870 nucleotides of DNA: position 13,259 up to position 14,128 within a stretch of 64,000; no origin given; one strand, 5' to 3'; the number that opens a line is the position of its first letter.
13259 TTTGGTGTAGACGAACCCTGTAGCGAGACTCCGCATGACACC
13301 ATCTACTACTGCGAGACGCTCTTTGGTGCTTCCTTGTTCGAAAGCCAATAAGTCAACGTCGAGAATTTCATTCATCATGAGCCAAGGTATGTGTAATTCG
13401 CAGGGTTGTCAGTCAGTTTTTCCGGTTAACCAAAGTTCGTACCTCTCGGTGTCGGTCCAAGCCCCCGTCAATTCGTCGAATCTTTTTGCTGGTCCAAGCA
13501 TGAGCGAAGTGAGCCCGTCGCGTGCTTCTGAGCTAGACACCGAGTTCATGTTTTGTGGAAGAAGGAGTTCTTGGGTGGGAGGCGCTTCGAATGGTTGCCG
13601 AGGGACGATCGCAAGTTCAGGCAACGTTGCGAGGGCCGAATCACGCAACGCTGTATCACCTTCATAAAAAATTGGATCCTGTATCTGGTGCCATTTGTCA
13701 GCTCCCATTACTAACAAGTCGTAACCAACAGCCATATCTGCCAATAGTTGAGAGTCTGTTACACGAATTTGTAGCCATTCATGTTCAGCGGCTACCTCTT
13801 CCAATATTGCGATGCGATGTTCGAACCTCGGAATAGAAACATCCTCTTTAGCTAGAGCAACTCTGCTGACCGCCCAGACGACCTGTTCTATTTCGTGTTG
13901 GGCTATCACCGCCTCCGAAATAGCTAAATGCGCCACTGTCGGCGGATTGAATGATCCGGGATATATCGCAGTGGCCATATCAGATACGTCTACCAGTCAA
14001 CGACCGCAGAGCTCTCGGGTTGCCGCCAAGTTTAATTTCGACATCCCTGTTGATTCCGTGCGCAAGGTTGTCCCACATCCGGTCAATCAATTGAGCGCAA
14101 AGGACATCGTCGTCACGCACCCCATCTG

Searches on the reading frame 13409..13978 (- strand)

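Call 59: search_protein_families(library=ncbifam, proteins=[window:13409-13978:-], max_evalue=0.00001)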
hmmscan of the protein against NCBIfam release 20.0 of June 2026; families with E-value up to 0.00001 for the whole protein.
window:13409-13978:- (189 aa): 6 families
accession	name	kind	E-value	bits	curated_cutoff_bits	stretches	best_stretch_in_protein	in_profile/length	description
TIGR00482.1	TIGR00482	equivalog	3e-11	43.7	112.45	1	5-78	1-74/194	nicotinate (nicotinamide) nucleotide adenylyltransferase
TIGR01510.1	coaD_prev_kdtB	equivalog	2.5e-07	30.8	103.3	1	3-84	1-76/155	pantetheine-phosphate adenylyltransferase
NF000845.0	PRK00071.2-4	equivalog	2.5e-07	30.3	210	1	3-77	10-81/197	nicotinate-nucleotide adenylyltransferase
NF000843.0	PRK00071.2-2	equivalog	2.9e-07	30.2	240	1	3-75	14-83/212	nicotinate-nucleotide adenylyltransferase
NF000846.0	PRK00071.2-5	equivalog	5.3e-07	29.3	329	1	5-66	23-84/210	nicotinate-nucleotide adenylyltransferase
NF000841.0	PRK00071.1-4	equivalog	3e-06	27.1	197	1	5-74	11-80/194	nicotinate-nucleotide adenylyltransferase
